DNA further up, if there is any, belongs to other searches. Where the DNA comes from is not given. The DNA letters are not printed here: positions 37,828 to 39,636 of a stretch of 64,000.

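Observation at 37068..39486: GC-rich two-gene module: an orphan receiver-domain/zinc-ribbon protein plus a B12-binding radical SAM enzyme, bracketed by TrmB-family regulators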

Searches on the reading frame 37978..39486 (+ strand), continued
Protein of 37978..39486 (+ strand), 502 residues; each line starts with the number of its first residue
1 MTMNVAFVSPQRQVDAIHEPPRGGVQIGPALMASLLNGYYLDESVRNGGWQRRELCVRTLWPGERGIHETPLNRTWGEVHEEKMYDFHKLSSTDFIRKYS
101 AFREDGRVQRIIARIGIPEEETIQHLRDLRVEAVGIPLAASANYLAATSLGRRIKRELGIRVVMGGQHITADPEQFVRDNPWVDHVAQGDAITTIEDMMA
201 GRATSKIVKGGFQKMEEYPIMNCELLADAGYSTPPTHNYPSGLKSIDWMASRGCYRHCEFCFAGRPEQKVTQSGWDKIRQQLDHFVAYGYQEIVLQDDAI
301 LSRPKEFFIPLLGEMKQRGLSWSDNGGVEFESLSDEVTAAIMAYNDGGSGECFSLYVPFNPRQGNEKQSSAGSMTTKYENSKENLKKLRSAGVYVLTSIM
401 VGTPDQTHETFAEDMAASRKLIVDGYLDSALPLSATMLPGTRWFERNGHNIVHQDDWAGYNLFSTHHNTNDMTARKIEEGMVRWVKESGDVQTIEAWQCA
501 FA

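Call 18: search_solved_structures(query=A1, max_evalue=1, show_alignments=2)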
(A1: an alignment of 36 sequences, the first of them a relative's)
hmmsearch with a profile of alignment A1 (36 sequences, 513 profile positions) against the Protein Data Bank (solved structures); distinct sequences matched with E-value up to 1: 15.
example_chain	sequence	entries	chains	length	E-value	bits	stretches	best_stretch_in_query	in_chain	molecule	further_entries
7kdx_A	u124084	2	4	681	6.4e-12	47.9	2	145-206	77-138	Methyltransferase TokK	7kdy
2qgq_A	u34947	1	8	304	0.00084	21.1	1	254-423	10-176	Protein TM_1862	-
4jc0_A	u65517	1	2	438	0.0016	20.2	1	253-423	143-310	Ribosomal protein S12 methylthiotransferase RimO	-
9dfn_A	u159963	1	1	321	0.065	14.9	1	249-298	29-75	Radical SAM core domain-containing protein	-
9dfu_A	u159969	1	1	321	0.079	14.6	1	249-298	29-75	Radical SAM core domain-containing protein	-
6wte_A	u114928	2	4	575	0.15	13.7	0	254-321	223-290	B12-binding domain-containing protein | Tryptophan-C2-methyltransferase containing B12-binding domain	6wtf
9n1b_A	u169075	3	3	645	0.17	13.5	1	254-305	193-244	Radical SAM protein | Radical SAM enzyme CysS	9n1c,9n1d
4fr9_A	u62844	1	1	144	0.23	13.1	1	285-340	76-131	Uncharacterized protein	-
9dgw_A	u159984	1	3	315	0.23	13.1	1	249-299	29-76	Radical SAM core domain-containing protein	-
9dfw_A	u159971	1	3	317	0.24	13.1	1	249-299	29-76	Radical SAM core domain-containing protein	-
6b4c_A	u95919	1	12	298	0.28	12.8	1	249-299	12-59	Viperin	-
5vsl_A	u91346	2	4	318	0.3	12.7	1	246-324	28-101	Radical S-adenosyl methionine domain-containing protein 2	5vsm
6q2p_A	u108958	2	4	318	0.3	12.7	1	246-324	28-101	Radical S-adenosyl methionine domain-containing protein 2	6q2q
7n7i_A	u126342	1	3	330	0.31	12.6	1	249-299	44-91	Viperin-like enzyme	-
7n7h_A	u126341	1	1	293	0.69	11.5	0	249-309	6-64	VIPERIN-LIKE ENZYME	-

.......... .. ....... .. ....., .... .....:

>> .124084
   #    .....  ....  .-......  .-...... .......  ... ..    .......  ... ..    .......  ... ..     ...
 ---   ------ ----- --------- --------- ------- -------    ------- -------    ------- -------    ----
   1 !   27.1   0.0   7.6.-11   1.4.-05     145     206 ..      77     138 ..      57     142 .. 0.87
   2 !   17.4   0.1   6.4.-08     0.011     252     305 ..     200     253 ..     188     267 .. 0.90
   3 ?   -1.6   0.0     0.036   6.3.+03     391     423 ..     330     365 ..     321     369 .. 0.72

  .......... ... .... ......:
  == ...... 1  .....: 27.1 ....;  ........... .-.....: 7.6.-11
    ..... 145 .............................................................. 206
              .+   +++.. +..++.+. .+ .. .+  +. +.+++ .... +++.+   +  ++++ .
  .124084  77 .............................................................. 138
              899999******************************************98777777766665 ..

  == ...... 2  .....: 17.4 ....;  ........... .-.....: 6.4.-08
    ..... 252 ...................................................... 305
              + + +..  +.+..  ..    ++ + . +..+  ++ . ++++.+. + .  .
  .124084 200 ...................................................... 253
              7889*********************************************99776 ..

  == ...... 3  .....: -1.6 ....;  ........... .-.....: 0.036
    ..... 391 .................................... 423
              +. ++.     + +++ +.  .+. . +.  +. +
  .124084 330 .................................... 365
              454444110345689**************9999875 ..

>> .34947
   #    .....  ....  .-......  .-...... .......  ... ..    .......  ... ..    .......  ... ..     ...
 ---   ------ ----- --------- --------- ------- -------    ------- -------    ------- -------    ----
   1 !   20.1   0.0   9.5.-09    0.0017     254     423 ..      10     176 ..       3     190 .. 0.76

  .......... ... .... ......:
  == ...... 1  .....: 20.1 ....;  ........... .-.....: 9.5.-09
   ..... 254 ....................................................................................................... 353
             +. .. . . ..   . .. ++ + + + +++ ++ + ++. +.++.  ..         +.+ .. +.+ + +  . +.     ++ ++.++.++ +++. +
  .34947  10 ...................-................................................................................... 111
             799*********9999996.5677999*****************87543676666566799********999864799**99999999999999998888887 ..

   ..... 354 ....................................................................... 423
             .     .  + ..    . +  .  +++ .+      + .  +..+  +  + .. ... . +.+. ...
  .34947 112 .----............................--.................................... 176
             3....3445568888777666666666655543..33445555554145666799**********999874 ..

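Call 21: find_related_loci(query=A1, collection=genome_contigs, flank=8000)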
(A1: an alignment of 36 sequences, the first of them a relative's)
Query A1 (502 aa) in genome_contigs; peptide patterns used: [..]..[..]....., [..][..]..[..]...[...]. (x = any residue, [..] = any of these).
137 stretches matched a pattern; 53 encode a relative of the query (tblastn E <= 1e-3); 53 distinct loci.
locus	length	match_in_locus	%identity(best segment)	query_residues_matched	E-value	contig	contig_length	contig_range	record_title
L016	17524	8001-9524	91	1-502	0e+0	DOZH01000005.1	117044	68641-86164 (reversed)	MAG TPA_asm: Candidatus Uhrbacteria bacterium isolate UBA11707 contig_1508, whole genome shotgun sequence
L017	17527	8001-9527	76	1-502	0e+0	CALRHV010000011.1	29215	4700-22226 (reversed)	MAG: Candidatus Uhrbacteria bacterium isolate TrH-25oct19-208 genome assembly, contig: TrH-25oct19-C2818, whole genome s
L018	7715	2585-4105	70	3-502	0e+0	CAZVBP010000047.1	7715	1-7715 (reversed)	MAG TPA_asm: uncultured Gammaproteobacteria bacterium isolate SRP278252_co2_354 genome assembly, contig: NODE_20190_leng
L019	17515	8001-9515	65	5-502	0e+0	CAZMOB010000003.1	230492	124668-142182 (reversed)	MAG TPA_asm: uncultured Gammaproteobacteria bacterium isolate SRP296810_co1_58 genome assembly, contig: NODE_42_length_2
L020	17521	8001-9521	46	5-501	2e-150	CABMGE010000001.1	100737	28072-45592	uncultured archaeon isolate LFW-165_1 genome assembly, contig: LFW1651_1, whole genome shotgun sequence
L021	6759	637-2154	45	5-501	5e-142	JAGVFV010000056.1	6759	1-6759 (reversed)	MAG: archaeon isolate DeMMO2_30 c_000000052504, whole genome shotgun sequence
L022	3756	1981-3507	44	2-501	1e-145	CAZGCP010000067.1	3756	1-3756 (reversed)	MAG TPA_asm: Candidatus Woesearchaeota archaeon isolate binchicken_co8_193 genome assembly, contig: NODE_49796_length_37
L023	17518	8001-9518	44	4-501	4e-138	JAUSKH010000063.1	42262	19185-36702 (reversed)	MAG: Nanoarchaeota archaeon isolate E14_metabat.bin.43 E14_k141_375956, whole genome shotgun sequence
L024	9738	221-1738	43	1-501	3e-137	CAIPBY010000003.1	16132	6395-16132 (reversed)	MAG: Candidatus Buchananbacteria bacterium isolate MJ120702A_bin-902 genome assembly, contig: bin-902:003/101, whole gen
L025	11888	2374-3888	43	5-501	5e-137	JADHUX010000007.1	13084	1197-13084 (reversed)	MAG: Parcubacteria group bacterium isolate BS150m-G57 BS-150m-C4273, whole genome shotgun sequence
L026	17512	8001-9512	43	5-501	9e-136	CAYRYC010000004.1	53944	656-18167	MAG TPA_asm: uncultured Methanosarcinales archaeon isolate binchicken_co181_566 genome assembly, contig: NODE_643_length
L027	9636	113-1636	44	5-501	5e-135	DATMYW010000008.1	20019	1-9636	MAG TPA_asm: Candidatus Fimivivens sp. isolate SMAG_U13158 k141_31485, whole genome shotgun sequence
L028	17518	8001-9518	44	4-501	3e-134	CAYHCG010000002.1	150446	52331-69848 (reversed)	MAG TPA_asm: Candidatus Woesearchaeota archaeon isolate ERP119705_co10_239 genome assembly, contig: NODE_29_length_15044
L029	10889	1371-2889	49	4-501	1e-132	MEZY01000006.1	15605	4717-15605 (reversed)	MAG: Candidatus Berkelbacteria bacterium RIFOXYA2_FULL_43_10 rifoxya2_full_scaffold_1324, whole genome shotgun sequence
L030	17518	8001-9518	46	5-501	3e-145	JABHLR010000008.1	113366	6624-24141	MAG: archaeon isolate SI037S2_bin49 k141_1029535, whole genome shotgun sequence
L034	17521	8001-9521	39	5-501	4e-120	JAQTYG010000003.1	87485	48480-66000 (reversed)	MAG: Patescibacteria group bacterium isolate STC_31 NODE_584_length_87485_cov_17.416218_Sandtown_C, whole genome shotgun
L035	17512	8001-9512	41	5-501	4e-118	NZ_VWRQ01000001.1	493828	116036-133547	Paenibacillus tepidiphilus strain SYSU G01001 SYSU_G01001_Contig1, whole genome shotgun sequence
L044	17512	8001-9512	41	5-501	9e-123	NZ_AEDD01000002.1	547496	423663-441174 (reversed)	Paenibacillus curdlanolyticus YK9 ctg107, whole genome shotgun sequence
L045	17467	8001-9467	31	1-492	2e-74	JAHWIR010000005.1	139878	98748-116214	MAG: Candidatus Woesearchaeota archaeon isolate YT2_768 k127_13736315, whole genome shotgun sequence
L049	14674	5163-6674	40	4-501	3e-115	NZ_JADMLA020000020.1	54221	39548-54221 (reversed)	MAG: Prosthecochloris sp. isolate N2 k99_3823, whole genome shotgun sequence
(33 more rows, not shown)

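Call 31: predict_structure(alignment_id=A1)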
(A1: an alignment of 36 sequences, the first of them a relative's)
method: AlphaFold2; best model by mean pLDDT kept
length: 502 residues; sequences in the alignment: 36
mean_pLDDT: 93.8   pTM: 0.91
mean pLDDT of the five models: 93.8, 92.4, 92.2, 91.5, 90.1
residues with pLDDT >= 90: 422; 70-90: 79; 50-70: 0; < 50: 1
segments of 3 or more residues with pLDDT < 50: none
pLDDT, mean of each block of 10 residues (from residue 1): 88 95 90 96 93 96 92 96 97 98 94 97 98 95 93 98 94 95 96 96 96 94 90 85 93 88 82 96 97 92 94 97 94 97 92 94 83 93 98 96 93 95 97 91 93 93 95 97 96 91 88
secondary structure, 60 per line:
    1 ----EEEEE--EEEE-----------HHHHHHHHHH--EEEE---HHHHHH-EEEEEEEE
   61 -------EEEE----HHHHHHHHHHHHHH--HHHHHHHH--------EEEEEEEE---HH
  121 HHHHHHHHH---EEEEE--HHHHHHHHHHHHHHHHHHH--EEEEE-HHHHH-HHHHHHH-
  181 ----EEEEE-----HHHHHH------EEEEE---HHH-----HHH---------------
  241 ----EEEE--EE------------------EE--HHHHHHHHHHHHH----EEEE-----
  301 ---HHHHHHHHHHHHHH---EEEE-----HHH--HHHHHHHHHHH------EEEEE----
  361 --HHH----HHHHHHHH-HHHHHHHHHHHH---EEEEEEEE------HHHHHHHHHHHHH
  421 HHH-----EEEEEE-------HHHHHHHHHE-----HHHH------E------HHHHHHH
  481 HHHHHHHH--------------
elements in order: E5-9 E12-15 H27-36 E39-42 H46-51 E53-60 E68-71 H76-89 H92-99 E108-115 H119-129 E133-137 H140-158 E161-165 H167-171 H173-179 E185-189 H195-200 E207-211 E245-248 H275-287 E292-295 H304-317 E321-324 H335-345 E352-356 H370-377 H379-390 E394-401 H408-423 E429-434 H442-450 H457-460 H474-488

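Call 33: search_protein_families(library=pfam, proteins=[L044:9572-10513:+, L044:10555-11574:+, L044:11576-12487:+, L044:12468-13241:+, L044:13260-14078:+, L044:14100-15254:+, L035:10526-10975:+, L044:6825-7577:-, L044:5839-6822:-, L035:6145-7842:-], max_evalue=0.001)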
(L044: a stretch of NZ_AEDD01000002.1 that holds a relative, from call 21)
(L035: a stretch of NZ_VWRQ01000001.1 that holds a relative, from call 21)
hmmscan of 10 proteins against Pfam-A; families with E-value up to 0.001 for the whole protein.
L044:9572-10513:+ (313 aa): 1 family
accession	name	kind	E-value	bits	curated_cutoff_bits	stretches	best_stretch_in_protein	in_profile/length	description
PF00579.31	tRNA-synt_1b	-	3e-40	138.8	21.1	1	4-248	7-258/292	tRNA synthetases class I (W and Y)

L044:10555-11574:+ (339 aa): 1 family
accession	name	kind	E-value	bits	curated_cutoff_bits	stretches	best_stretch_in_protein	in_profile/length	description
PF04392.18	ABC_sub_bind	-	2e-89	300.2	25.9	1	43-335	1-291/293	ABC transporter substrate binding protein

L044:11576-12487:+ (303 aa): 2 families
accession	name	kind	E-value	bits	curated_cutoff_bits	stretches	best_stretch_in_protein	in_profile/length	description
PF02653.21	BPD_transp_2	-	3.6e-30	105.5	26.8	1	8-274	5-266/269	Branched-chain amino acid transport system / permease component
PF01032.23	FecCD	-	0.00033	20.2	26.5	1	44-197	87-237/311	FecCD transport family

L044:12468-13241:+ (257 aa): 4 families
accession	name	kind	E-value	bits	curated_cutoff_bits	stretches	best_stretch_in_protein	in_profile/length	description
PF00005.33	ABC_tran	-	2.1e-30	106.6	25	1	26-181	1-137/137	ABC transporter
PF02463.25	SMC_N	-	2.5e-08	34.1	40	1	36-212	24-200/220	RecF/RecN/SMC N terminal domain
PF13304.12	AAA_21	-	3.1e-08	34.5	27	0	131-212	215-299/304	AAA domain, putative AbiEii toxin, Type IV TA system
PF13555.12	AAA_29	-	0.001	19.2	27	0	33-57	19-43/61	P-loop containing region of AAA domain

L044:13260-14078:+ (272 aa): 2 families
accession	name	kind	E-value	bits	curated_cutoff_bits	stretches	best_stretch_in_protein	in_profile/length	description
PF00561.26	Abhydrolase_1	-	2.8e-12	47.3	25.8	1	25-127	2-103/245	alpha/beta hydrolase fold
PF12146.15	Hydrolase_4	-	1.5e-08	34.7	27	1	23-146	4-131/239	Serine aminopeptidase, S33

L044:14100-15254:+ (384 aa): 6 families
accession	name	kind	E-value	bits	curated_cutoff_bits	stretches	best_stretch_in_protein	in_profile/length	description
PF07993.18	NAD_binding_4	-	7.1e-32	111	20.1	1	15-274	1-258/258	Male sterility protein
PF01370.27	Epimerase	-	2.5e-21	76.6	20.9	1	13-222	1-178/240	NAD dependent epimerase/dehydratase family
PF16363.11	GDP_Man_Dehyd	-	4e-10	40.1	27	1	14-197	1-165/332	GDP-mannose 4,6 dehydratase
PF04321.23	RmlD_sub_bind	-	4.9e-10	39.4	27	1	101-217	44-153/287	RmlD substrate binding domain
PF02719.21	Polysacc_synt_2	-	7.7e-08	32.3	20.2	1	13-158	1-128/293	Polysaccharide biosynthesis protein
PF01073.25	3Beta_HSD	-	9.3e-07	28.6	22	1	84-198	47-159/280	3-beta hydroxysteroid dehydrogenase/isomerase family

L035:10526-10975:+ (149 aa): 1 family
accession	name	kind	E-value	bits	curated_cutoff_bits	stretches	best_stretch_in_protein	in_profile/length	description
PF04073.20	tRNA_edit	-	7e-17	62.1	25.5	1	26-140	3-122/123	Aminoacyl-tRNA editing domain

L044:6825-7577:- (250 aa): 2 families
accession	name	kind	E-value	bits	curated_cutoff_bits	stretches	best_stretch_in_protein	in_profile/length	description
PF04397.21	LytTR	-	6.3e-13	49.2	22.6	1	156-236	9-96/98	LytTr DNA-binding domain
PF00072.30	Response_reg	-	8.4e-13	48.9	30.2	1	30-121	20-110/111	Response regulator receiver domain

L044:5839-6822:- (327 aa): 2 families
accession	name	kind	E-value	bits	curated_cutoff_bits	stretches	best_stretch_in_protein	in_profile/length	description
PF14501.12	HATPase_c_5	-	4.7e-24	84.7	22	1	215-316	2-102/102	GHKL domain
PF02518.31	HATPase_c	-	4.2e-05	24.4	26.4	1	218-306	5-97/111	Histidine kinase-, DNA gyrase B-, and HSP90-like ATPase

L035:6145-7842:- (565 aa): 0 families

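Call 34: fold_search(model_id=the predicted structure, library=pdb)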
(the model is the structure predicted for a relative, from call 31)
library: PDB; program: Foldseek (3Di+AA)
matches with E <= 10: 1455; with E <= 0.001: 52
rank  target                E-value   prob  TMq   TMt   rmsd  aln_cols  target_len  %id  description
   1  9ccb                  3.8e-13  1.00  0.48  0.57   8.7       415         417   18  X-ray crystal structure of methyl-coenzyme M reductase glutamine methylase (MgmA) from Methanothermobacter marburgensis  (released 2025-01-01)
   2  6fd2_B                9.0e-13  1.00  0.65  0.72   6.2       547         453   14  Radical SAM 1,2-diol dehydratase AprD4 in complex with its substrate paromamine (released 2018-01-17)
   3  9a6d_A                1.4e-12  1.00  0.49  0.54   6.2       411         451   16  Integrative model of MTAB-YVFG by crosslinking MS and deep learning (released 2024-09-18)
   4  7kdx_A                1.5e-12  1.00  0.51  0.40   4.7       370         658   14  Crystal structure of Streptomyces tokunonesis TokK with hydroxycobalamin, 5'-deoxyadenosine, and methionine (released 2022-01-12)
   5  7kdx_B                2.9e-12  1.00  0.50  0.39   4.8       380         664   14  Crystal structure of Streptomyces tokunonesis TokK with hydroxycobalamin, 5'-deoxyadenosine, and methionine (released 2022-01-12)
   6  7kdy_B                3.6e-12  1.00  0.51  0.39   4.6       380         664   13  Crystal structure of Streptomyces tokunonesis TokK with hydroxycobalamin, 5'-deoxyadenosine, methionine, and (2R)-pant (released 2022-01-12)
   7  7kdy_A                4.5e-12  1.00  0.54  0.42   5.2       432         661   15  Crystal structure of Streptomyces tokunonesis TokK with hydroxycobalamin, 5'-deoxyadenosine, methionine, and (2R)-pant (released 2022-01-12)
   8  7mjx_A                1.1e-11  1.00  0.47  0.52   7.9       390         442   17  MiaB in the complex with 5'-deoxyadenosine, methionine and RNA (released 2021-09-15)
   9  4jc0_B                1.3e-11  1.00  0.49  0.58   4.6       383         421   14  Crystal structure of Thermotoga maritima holo RimO in complex with pentasulfide, Northeast Structural Genomics Consort (released 2013-04-10)
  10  4jc0_A                1.4e-11  1.00  0.48  0.56   5.9       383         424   14  Crystal structure of Thermotoga maritima holo RimO in complex with pentasulfide, Northeast Structural Genomics Consort (released 2013-04-10)
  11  7mjw_A                3.4e-11  1.00  0.43  0.49   7.8       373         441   17  Methylated MiaB in the complex with 5'-deoxyadenosine, methionine and RNA (released 2021-09-15)
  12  7mjz                  6.7e-11  1.00  0.47  0.53   7.8       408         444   16  The structure of MiaB with pentasulfide bridge (released 2021-09-15)
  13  7mjy_A                9.5e-11  1.00  0.47  0.52   6.8       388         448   17  MiaB in the complex with s-adenosyl-L-homocysteine and RNA (released 2021-09-15)
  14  9n1b                  2.4e-10  1.00  0.55  0.45   6.8       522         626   12  Crystal structure of CysS from Corallococcus sp. CA054B with 5'-deoxyadenosine, methionine, and pantetheinylated 3-metho (released 2026-01-28)
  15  7mjv_A                2.5e-10  1.00  0.44  0.49   7.9       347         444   18  MiaB in the complex with s-adenosylmethionine and RNA (released 2021-09-15)
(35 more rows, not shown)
